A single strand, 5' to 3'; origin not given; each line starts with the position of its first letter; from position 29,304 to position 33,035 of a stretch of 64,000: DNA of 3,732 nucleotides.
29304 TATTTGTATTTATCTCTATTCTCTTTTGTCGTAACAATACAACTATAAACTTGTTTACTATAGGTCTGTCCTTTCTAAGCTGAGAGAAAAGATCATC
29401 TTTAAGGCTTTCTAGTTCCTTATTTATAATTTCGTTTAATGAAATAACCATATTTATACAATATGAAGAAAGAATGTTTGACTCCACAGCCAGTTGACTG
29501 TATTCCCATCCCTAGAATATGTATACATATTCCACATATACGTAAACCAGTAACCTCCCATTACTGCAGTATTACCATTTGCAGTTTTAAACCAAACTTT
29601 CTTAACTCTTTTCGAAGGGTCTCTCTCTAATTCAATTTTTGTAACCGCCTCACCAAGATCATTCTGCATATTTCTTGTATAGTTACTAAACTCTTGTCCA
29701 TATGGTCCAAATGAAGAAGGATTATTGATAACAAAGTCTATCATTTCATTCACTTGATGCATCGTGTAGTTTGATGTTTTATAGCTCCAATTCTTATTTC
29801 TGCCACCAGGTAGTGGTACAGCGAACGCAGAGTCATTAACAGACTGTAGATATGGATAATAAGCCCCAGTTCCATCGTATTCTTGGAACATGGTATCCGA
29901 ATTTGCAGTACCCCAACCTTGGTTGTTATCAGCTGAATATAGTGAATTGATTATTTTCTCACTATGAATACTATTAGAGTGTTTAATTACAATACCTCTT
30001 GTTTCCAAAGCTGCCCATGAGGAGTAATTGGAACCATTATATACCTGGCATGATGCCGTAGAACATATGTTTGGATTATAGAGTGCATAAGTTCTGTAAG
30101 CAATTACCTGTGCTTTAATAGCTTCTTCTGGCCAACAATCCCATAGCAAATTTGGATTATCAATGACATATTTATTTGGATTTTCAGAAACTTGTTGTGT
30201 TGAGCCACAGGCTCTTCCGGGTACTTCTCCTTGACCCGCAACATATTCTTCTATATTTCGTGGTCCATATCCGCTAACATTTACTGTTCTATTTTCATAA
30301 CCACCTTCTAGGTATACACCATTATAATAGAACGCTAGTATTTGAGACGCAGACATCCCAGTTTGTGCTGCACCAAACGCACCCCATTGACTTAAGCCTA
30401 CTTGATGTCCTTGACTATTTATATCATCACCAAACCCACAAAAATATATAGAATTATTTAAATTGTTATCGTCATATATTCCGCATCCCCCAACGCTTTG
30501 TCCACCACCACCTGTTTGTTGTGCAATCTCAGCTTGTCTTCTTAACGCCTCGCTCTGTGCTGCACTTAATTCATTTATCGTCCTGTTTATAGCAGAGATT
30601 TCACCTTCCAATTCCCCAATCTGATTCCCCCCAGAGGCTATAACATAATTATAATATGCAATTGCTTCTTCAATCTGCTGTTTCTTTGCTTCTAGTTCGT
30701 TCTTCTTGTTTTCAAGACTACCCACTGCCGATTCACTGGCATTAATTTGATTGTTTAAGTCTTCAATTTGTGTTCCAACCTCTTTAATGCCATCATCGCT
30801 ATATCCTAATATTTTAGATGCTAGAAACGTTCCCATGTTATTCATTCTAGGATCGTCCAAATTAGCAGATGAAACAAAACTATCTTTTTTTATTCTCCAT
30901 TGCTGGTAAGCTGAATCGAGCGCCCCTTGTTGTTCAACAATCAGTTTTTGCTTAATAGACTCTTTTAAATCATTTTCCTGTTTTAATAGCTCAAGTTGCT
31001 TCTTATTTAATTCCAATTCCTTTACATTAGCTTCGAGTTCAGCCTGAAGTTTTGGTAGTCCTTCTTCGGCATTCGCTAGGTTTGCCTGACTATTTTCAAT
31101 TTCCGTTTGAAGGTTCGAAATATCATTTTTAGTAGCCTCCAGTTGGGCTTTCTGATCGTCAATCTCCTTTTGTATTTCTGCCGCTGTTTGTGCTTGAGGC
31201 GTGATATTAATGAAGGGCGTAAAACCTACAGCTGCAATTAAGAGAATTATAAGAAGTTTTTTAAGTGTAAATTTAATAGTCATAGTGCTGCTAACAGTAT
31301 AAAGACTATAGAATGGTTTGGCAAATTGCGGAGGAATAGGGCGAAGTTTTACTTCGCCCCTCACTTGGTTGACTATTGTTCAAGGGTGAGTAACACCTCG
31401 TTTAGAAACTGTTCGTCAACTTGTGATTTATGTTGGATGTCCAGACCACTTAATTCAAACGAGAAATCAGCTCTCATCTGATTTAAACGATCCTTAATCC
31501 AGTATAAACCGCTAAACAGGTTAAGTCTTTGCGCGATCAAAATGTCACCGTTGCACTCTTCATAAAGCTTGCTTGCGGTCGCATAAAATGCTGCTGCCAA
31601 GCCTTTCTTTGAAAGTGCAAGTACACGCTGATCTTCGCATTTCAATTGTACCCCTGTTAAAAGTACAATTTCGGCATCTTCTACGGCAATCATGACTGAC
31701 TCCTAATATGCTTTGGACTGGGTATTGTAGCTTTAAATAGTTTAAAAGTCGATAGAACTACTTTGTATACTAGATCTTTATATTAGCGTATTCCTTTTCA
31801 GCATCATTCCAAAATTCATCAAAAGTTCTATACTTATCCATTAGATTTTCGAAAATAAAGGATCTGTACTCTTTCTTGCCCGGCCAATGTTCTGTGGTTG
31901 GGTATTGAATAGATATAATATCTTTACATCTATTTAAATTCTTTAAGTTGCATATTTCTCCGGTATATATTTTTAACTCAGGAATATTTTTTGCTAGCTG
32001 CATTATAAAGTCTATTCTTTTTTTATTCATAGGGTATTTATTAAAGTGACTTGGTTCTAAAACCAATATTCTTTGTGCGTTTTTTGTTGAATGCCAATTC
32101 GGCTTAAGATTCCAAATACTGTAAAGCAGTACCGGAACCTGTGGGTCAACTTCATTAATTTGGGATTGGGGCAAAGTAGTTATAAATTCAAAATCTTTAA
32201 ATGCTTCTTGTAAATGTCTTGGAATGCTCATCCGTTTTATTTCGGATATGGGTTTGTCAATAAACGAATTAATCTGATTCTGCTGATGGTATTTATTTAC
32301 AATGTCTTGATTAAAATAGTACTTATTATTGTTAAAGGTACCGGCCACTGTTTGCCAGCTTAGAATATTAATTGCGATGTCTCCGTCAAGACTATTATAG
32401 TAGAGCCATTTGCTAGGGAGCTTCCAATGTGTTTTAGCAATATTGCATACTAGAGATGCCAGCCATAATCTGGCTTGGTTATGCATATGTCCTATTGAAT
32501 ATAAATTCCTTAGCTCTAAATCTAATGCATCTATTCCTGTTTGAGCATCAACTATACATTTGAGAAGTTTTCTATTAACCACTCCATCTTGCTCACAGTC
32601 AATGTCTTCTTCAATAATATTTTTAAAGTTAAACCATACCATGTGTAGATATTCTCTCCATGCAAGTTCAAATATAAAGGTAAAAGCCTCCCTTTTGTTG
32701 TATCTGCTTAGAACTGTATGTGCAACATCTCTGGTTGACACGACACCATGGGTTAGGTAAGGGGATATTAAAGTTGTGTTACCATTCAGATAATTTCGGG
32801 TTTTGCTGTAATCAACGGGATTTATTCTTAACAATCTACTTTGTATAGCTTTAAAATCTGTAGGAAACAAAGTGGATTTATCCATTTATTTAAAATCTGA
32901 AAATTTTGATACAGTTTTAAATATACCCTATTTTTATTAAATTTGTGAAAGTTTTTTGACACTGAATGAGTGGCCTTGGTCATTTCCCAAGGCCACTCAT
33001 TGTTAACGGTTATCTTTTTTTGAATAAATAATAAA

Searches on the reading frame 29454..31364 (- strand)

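Call 67: search_protein_families(library=pfam, proteins=[window:29454-31364:-], max_evalue=0.00001)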
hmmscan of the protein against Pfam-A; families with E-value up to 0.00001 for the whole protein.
window:29454-31364:- (636 aa): 1 family
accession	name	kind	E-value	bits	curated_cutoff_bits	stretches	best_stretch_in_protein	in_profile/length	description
PF08486.15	SpoIID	-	5.6e-09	36.9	23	1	411-460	29-95/97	Stage II sporulation protein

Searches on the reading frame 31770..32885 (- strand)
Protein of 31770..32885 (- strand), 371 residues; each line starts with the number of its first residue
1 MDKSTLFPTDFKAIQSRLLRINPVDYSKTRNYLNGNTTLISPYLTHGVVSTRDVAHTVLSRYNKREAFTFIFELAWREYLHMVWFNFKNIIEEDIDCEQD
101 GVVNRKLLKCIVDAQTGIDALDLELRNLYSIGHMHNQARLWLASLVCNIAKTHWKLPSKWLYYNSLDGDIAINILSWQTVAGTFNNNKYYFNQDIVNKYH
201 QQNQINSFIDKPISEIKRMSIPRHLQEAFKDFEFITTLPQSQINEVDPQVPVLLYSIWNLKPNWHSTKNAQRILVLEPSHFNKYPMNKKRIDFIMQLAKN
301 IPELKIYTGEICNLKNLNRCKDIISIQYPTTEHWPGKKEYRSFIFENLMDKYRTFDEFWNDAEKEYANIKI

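Call 67: search_protein_families(library=pfam, proteins=[window:31770-32885:-], max_evalue=0.00001)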
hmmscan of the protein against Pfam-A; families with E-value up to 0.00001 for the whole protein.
window:31770-32885:- (371 aa): 1 family
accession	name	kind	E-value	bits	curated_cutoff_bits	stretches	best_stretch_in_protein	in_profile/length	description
PF03441.19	FAD_binding_7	-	5.4e-21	75.4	27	1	70-220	1-157/203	FAD binding domain of DNA photolyase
